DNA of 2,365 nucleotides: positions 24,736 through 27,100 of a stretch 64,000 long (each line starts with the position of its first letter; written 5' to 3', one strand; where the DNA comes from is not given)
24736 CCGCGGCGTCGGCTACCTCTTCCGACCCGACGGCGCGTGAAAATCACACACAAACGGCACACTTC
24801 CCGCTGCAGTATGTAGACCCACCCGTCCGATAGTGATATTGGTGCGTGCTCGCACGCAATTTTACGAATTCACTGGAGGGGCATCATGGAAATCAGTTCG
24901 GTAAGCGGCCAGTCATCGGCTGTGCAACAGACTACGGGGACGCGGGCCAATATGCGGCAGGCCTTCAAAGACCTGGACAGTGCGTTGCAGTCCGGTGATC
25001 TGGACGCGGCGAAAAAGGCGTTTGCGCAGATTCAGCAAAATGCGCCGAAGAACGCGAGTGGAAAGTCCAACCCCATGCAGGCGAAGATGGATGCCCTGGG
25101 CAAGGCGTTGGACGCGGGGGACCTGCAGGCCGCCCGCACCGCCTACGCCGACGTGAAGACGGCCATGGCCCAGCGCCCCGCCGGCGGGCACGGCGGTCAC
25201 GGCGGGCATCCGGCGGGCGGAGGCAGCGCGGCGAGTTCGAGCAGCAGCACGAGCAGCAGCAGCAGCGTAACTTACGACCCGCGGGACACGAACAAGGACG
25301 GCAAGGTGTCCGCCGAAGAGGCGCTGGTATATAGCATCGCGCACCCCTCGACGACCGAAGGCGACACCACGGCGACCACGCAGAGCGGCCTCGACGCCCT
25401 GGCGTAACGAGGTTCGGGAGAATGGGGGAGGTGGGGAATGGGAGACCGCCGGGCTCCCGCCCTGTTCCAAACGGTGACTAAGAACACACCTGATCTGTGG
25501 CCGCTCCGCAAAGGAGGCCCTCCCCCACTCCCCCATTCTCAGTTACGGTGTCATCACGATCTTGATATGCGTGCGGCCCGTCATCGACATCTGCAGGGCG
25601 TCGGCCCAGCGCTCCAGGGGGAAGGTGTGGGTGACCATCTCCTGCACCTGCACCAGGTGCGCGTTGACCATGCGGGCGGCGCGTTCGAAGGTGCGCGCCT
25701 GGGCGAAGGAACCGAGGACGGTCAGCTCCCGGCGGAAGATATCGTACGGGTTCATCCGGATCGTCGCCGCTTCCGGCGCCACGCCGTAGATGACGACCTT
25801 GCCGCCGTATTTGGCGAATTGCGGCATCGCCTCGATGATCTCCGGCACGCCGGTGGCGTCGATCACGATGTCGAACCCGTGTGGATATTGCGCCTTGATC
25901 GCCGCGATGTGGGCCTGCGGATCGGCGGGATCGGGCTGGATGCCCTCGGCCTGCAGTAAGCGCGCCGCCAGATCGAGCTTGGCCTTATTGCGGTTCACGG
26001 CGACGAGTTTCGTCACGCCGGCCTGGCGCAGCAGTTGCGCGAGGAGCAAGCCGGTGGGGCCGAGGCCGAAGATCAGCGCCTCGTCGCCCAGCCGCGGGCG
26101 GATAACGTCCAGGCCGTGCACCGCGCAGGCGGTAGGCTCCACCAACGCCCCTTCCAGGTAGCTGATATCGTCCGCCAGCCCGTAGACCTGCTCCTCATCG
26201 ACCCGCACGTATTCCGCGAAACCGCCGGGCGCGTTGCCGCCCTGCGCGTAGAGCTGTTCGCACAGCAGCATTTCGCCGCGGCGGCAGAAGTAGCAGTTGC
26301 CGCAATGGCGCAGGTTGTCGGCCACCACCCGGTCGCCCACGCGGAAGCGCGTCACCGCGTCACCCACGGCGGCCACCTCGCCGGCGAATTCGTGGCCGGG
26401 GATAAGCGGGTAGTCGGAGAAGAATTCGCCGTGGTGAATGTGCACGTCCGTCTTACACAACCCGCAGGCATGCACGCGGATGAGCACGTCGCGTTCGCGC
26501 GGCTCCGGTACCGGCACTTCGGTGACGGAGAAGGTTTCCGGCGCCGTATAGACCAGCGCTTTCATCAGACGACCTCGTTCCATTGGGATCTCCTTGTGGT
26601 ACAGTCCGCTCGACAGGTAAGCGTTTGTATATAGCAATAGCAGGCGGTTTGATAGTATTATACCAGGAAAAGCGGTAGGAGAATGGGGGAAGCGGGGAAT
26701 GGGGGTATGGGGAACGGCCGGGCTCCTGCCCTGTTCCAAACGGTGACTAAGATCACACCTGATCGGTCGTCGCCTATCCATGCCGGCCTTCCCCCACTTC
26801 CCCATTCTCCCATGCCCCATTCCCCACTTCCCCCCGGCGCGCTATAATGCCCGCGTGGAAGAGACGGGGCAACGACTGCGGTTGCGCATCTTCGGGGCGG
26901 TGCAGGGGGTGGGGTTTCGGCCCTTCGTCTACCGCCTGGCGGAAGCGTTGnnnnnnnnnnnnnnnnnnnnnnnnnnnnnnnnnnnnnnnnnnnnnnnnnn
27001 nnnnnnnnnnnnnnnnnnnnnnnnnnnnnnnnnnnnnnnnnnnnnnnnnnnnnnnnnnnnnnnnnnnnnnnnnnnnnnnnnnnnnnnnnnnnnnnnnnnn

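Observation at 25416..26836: Zinc-type alcohol dehydrogenase gene bracketed by two direct copies of a roughly 130-bp MITE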

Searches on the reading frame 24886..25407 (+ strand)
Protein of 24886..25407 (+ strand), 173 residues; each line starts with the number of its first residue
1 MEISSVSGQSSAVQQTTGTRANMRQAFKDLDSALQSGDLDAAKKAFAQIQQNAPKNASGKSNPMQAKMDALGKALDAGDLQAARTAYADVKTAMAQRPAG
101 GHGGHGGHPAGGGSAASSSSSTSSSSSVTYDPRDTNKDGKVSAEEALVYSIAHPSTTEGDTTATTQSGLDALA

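Call 12: search_protein_families(library=pfam, proteins=[window:24886-25407:+])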
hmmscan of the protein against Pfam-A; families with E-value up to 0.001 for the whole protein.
window:24886-25407:+ (173 aa): 3 families
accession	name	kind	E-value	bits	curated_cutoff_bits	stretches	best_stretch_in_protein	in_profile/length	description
PF22360.1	SbsC_spectrin-like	-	0.00019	22.5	26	0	28-55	11-38/62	SbsC,spectrin-like repeat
PF20675.2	MPH2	-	0.00061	21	29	0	10-49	48-87/107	Maintenance of Photosystem II under High light 2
PF20271.3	CATASP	-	0.00072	19.8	29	0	68-97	26-55/86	CATRA-Associated Small Protein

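Call 24: find_encoding_contigs(protein=window:24886-25407:+, flank=6000, max_places=10)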
Protein window:24886-25407:+ (173 aa): 3 contigs read that carry it; 2 places shown.
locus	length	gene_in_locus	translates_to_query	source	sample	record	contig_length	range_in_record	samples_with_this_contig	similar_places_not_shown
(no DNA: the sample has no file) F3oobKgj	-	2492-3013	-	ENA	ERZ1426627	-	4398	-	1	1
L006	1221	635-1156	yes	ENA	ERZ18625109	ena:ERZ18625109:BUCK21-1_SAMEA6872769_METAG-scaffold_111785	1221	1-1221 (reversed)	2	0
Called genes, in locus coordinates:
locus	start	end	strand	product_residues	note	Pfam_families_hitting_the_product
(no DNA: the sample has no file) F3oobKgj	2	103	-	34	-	?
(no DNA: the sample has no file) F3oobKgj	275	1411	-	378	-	PF00248:Aldo_ket_red, PF13746:Fer4_18 (faint), PF14697:Fer4_21 (faint), PF12797:Fer4_2 (faint), PF13183:Fer4_8, PF13237:Fer4_10, PF13187:Fer4_9, PF13534:Fer4_17 (weak), +1 more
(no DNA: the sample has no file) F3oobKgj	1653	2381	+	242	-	PF00072:Response_reg, PF00486:Trans_reg_C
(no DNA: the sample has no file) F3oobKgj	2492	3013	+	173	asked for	PF22360:SbsC_spectrin-like (faint)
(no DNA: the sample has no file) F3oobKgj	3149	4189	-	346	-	PF08240:ADH_N, PF16912:Glu_dehyd_C, PF00107:ADH_zinc_N, PF13602:ADH_zinc_N_2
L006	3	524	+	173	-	?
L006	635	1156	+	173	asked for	PF22360:SbsC_spectrin-like (faint)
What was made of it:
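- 24886..25407 (+): 173-aa gene of unknown function, convergent with ADH. Copy A follows its stop codon after 8 nt. calls 12, 24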

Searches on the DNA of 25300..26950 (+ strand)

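Call 8: search_rna_families(source=window, start=25300, end=26950, threshold=evalue, max_evalue=10)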
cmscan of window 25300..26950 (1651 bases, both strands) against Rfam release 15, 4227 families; matches with E-value up to 10: 24.
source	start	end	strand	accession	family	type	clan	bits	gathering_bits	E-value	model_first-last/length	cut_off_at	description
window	26666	26835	-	RF01911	MIR2118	Gene; miRNA;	-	27.4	85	0.0089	1-170/170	no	MIR2118 microRNA precursor family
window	26671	26840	-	RF04119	MIR1858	Gene; miRNA;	-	26.6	137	0.07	1-197/197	no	MIR1858 microRNA precursor family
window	26674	26830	+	RF01911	MIR2118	Gene; miRNA;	-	25.9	85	0.02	1-170/170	no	MIR2118 microRNA precursor family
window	26683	26828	+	RF00988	mir-657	Gene; miRNA;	-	25.8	69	0.029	1-86/86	no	mir-657 microRNA precursor family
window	26685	26819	+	RF03964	mir-H1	Gene; miRNA;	-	25.1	97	0.23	1-85/85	no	mir-H1 microRNA precursor family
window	26679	26824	-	RF04159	MIR1437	Gene; miRNA;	-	24.9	168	0.15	1-192/192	no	MIR1437 microRNA precursor family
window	26685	26834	-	RF03349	mir-3151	Gene; miRNA;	-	24.9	83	0.2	1-85/85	no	mir-3151 microRNA precursor family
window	26685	26827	-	RF03964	mir-H1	Gene; miRNA;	-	23.2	97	0.64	1-85/85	no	mir-H1 microRNA precursor family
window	26661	26838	+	RF04119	MIR1858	Gene; miRNA;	-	22.9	137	0.5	1-197/197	no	MIR1858 microRNA precursor family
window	26677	26811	-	RF00942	mir-1224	Gene; miRNA;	-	22.5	105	0.43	1-86/86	no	mir-1224 microRNA precursor family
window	26684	26835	-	RF03792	MIR6462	Gene; miRNA;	-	21.9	96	0.66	1-119/119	no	MIR6462 microRNA precursor family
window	26692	26813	-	RF02007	mir-1237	Gene; miRNA;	-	20.9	65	5.4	1-102/102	no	mir-1237 microRNA precursor family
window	25419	25540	+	RF04279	mir-H20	Gene; miRNA;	CL00141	19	99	2.1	1-82/82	no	mir-H20 microRNA precursor family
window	25418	25539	-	RF04279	mir-H20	Gene; miRNA;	CL00141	19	99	2.2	1-82/82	no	mir-H20 microRNA precursor family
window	26675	26811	-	RF00647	MIR164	Gene; miRNA;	-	18.8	64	1.2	1-68/68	no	MIR164 microRNA precursor family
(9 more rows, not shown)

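Call 50: search_dna_similar(query=window:26670-26840:+, collection=plasmids, mode=distant, max_evalue=0.01)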
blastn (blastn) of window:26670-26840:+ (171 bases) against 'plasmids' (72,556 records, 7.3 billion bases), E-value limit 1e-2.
No match.

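Call 51: search_dna_similar(query=window:26670-26840:+, collection=phages, mode=distant, max_evalue=0.01)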
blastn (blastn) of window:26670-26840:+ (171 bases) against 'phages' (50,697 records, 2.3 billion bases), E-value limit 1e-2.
No match.

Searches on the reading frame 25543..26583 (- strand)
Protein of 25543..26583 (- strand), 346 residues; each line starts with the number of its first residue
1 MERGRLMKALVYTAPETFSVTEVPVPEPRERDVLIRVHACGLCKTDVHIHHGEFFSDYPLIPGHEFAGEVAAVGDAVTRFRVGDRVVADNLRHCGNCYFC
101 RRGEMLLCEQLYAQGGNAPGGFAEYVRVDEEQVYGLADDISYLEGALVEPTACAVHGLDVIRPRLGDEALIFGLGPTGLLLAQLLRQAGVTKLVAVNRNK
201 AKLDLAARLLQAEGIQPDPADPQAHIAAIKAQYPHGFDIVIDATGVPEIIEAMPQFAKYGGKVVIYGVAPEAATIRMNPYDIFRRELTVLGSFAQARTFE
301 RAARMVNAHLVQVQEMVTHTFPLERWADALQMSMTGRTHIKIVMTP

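Call 12: search_protein_families(library=pfam, proteins=[window:25543-26583:-])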
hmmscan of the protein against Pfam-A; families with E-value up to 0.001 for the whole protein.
window:25543-26583:- (346 aa): 6 families
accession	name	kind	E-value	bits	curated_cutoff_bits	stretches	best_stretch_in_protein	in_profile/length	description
PF08240.17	ADH_N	-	2e-33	115.2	23.5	1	30-136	2-102/104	Alcohol dehydrogenase GroES-like domain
PF00107.32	ADH_zinc_N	-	2.8e-19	69.8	31.8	1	176-306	1-127/129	Zinc-binding dehydrogenase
PF16912.11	Glu_dehyd_C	-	2.6e-12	47.1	34.9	1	145-343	4-208/211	Glucose dehydrogenase C-terminus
PF13602.12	ADH_zinc_N_2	-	2.1e-08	35.6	27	1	232-343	18-133/134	Zinc-binding dehydrogenase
PF01488.26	Shikimate_DH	-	0.00044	20.8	24.3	0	167-250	13-89/138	Shikimate / quinate 5-dehydrogenase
PF01494.25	FAD_binding_3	-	0.00044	20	22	1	169-204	4-38/349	FAD binding domain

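Call 15: find_homologous_proteins(query=window:25543-26583:-)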
Query window:25543-26583:- (346 aa): 4943 proteins with E <= 0.001 among 8000 candidates; the best 120 are listed.
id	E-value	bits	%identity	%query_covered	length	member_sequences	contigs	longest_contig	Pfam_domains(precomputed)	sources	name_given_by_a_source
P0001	9.3e-232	786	100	100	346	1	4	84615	PF00107.33,PF16912.12,PF13602.13,PF08240.18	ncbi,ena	-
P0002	4.3e-181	620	77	100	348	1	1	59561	PF00107.33,PF16912.12,PF13602.13,PF08240.18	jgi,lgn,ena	-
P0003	5.7e-164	563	73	99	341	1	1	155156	PF00107.33,PF16912.12,PF08240.18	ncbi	ncbi:MAG: zinc-dependent alcohol dehydrogenase family protein [Armatimonadota bacterium]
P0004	2.0e-153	529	68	98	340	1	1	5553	PF00107.33,PF16912.12,PF08240.18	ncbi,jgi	jgi:D-arabinitol dehydrogenase (NADP+)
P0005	2.0e-152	525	68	98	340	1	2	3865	PF00107.33,PF13602.13,PF08240.18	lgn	-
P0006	9.5e-151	520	67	98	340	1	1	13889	PF00107.33,PF16912.12,PF13602.13,PF08240.18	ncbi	ncbi:MAG: zinc-dependent alcohol dehydrogenase family protein [Armatimonadota bacterium]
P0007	3.1e-149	515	67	98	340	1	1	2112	PF00107.33,PF16912.12,PF13602.13,PF08240.18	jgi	jgi:D-arabinitol dehydrogenase (NADP+)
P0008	9.0e-149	513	67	98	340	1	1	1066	PF00107.33,PF16912.12,PF13602.13,PF08240.18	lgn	-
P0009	7.7e-148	510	66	98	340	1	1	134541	PF00107.33,PF13602.13,PF08240.18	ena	-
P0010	6.1e-147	507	66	98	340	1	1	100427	PF00107.33,PF13602.13,PF08240.18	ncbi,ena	-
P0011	1.2e-146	506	67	98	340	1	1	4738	PF00107.33,PF16912.12,PF13602.13,PF08240.18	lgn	-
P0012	1.5e-145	503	66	98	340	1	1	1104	PF00107.33,PF08240.18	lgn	-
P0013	2.6e-145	502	65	98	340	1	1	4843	PF00107.33,PF08240.18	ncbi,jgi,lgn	ncbi:MAG TPA: zinc-dependent alcohol dehydrogenase family protein [Armatimonadota bacterium]|jgi:D-a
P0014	7.0e-145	501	65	98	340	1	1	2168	PF00107.33,PF08240.18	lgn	-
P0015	1.1e-144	500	65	98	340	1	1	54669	PF00107.33,PF08240.18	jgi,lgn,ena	-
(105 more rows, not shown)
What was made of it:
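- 25543..26583 (-): Zinc-dependent alcohol dehydrogenase gene, 346 aa. AAGGAG lies 7 nt before the ATG. calls 12, 15 (P0001 100% identical, 346 aa), 22
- Checked: The ORF runs 25543-26820 (425 aa), but the identical database protein P0001 is 346 aa and homologues are about 340 aa (call 15).
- Its best homologues are from Armatimonadota (call 15).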

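Call 16: find_encoding_contigs(protein=P0001, flank=10000, max_places=10)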
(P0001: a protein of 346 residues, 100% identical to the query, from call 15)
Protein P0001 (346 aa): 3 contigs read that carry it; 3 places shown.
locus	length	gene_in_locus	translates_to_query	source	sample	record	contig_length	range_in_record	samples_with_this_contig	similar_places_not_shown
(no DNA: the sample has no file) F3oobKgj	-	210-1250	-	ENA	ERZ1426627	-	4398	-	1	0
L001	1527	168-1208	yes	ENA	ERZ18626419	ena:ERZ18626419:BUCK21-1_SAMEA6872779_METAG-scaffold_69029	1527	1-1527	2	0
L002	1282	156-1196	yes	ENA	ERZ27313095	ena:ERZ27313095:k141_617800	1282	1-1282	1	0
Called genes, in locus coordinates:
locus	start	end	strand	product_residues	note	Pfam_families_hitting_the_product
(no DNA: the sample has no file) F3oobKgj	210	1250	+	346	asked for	PF08240:ADH_N, PF16912:Glu_dehyd_C, PF00107:ADH_zinc_N, PF13602:ADH_zinc_N_2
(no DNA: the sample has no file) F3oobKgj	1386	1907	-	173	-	PF22360:SbsC_spectrin-like (faint)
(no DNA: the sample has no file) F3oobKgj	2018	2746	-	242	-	PF00072:Response_reg, PF00486:Trans_reg_C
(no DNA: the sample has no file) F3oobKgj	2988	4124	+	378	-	PF00248:Aldo_ket_red, PF13746:Fer4_18 (faint), PF14697:Fer4_21 (faint), PF12797:Fer4_2 (faint), PF13183:Fer4_8, PF13237:Fer4_10, PF13187:Fer4_9, PF13534:Fer4_17 (weak), +1 more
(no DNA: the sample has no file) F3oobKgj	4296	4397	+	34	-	?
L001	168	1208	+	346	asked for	PF08240:ADH_N, PF16912:Glu_dehyd_C, PF00107:ADH_zinc_N, PF13602:ADH_zinc_N_2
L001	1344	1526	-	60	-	?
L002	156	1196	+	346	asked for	PF08240:ADH_N, PF16912:Glu_dehyd_C, PF00107:ADH_zinc_N, PF13602:ADH_zinc_N_2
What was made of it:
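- All contigs that carry the 173-aa gene or ADH show the same order, and no deletion form was seen (calls 16, 24).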

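Call 17: find_encoding_contigs(protein=P0002, flank=10000, max_places=6)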
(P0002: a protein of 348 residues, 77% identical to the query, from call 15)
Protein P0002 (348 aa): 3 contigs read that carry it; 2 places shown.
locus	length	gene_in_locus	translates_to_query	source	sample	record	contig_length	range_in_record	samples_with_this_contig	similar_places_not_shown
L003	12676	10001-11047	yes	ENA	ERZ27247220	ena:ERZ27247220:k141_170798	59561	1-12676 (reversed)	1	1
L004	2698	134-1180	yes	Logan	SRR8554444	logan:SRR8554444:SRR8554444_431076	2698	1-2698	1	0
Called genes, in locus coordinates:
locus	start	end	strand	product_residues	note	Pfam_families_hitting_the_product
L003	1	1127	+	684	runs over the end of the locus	-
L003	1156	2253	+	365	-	PF02687:FtsX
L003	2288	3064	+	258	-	PF02463:SMC_N (faint), PF00005:ABC_tran, PF13304:AAA_21 (faint)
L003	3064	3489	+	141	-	PF05402:PqqD (weak)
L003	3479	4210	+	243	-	PF00005:ABC_tran, PF02463:SMC_N (faint), PF13304:AAA_21 (faint)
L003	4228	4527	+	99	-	-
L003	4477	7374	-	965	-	PF01074:Glyco_hydro_38N, PF09261:Alpha-mann_mid, PF07748:Glyco_hydro_38C, PF17677:Glyco_hydro38C2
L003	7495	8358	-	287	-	PF00165:HTH_AraC (weak), PF12833:HTH_18, PF00165:HTH_AraC (weak)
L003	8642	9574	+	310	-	PF00701:DHDPS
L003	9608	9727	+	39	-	-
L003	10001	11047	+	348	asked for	PF08240:ADH_N, PF16912:Glu_dehyd_C, PF00107:ADH_zinc_N, PF13602:ADH_zinc_N_2 (weak)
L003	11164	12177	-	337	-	PF14390:DUF4420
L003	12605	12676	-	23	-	?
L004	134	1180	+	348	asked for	PF08240:ADH_N, PF16912:Glu_dehyd_C, PF00107:ADH_zinc_N, PF13602:ADH_zinc_N_2 (weak)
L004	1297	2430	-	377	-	PF14390:DUF4420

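Call 18: find_encoding_contigs(protein=P0003, flank=10000, max_places=6)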
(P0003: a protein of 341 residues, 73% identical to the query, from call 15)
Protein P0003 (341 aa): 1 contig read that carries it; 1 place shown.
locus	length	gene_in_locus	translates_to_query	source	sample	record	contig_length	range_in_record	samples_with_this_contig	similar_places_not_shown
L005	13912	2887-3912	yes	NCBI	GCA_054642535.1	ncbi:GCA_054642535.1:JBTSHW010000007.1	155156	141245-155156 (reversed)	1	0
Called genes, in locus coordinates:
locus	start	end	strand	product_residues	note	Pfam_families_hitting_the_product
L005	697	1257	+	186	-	PF18780:HNH_repeat (faint)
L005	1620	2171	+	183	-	PF06168:DUF981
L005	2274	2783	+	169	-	PF07963:N_methyl (weak)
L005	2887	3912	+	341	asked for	PF08240:ADH_N, PF16912:Glu_dehyd_C, PF00107:ADH_zinc_N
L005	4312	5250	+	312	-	-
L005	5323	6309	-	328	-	PF00480:ROK, PF01869:BcrAD_BadFG (faint)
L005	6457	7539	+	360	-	PF10509:GalKase_gal_bdg (weak), PF00288:GHMP_kinases_N, PF08544:GHMP_kinases_C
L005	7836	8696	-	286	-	PF00795:CN_hydrolase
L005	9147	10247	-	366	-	PF04230:PS_pyruv_trans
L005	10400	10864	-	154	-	-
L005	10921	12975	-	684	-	PF18949:DUF5693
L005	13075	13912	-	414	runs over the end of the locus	PF07690:MFS_1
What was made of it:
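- ADH relatives occupy different genomic contexts (calls 17, 18).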

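Call 80: list_cluster_members(proteins=[P0001, P0121, P0122, L036:8636-10246:-, L036:7449-8552:+, L043:2860-4563:-, L045:1528-3033:-, L037:557-3736:+, L046:5583-6902:+, L036:11260-12003:+])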
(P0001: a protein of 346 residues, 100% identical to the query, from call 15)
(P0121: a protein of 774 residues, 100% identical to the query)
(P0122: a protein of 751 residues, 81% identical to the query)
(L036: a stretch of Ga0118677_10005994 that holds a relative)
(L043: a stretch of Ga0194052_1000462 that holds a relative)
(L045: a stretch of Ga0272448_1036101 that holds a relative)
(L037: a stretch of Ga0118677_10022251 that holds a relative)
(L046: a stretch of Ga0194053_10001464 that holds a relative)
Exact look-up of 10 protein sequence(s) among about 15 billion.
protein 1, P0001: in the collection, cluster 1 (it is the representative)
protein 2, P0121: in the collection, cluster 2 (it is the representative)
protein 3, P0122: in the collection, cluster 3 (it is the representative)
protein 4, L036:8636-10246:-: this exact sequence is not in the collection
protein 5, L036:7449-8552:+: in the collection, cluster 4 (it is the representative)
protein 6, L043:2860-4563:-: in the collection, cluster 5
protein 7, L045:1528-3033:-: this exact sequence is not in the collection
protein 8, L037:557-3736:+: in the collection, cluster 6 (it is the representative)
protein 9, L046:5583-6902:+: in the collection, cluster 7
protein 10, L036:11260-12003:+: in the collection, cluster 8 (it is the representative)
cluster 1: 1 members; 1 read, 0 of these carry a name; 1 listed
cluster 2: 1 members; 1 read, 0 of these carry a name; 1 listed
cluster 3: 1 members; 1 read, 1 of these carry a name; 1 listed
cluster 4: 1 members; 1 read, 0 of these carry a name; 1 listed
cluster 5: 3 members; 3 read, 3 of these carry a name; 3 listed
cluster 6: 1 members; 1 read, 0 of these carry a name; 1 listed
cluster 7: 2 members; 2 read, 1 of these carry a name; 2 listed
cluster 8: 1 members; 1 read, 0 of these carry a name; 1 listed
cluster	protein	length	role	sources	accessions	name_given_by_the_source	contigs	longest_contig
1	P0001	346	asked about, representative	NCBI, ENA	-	-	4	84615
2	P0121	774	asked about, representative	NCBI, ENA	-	-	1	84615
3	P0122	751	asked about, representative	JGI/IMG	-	hydrogenase maturation protein HypF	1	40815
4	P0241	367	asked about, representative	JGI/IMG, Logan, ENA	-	-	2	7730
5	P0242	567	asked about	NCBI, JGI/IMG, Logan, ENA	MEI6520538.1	MAG: DEAD/DEAH box helicase [bacterium]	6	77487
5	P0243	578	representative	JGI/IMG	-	ATP-dependent RNA helicase RhlE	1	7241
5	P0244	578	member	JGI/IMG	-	ATP-dependent RNA helicase RhlE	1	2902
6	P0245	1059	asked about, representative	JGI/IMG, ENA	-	-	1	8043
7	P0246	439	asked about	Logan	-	-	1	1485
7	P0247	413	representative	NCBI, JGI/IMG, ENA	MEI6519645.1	MAG: glutamate-5-semialdehyde dehydrogenase [bacterium]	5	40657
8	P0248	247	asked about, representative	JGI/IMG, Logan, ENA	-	-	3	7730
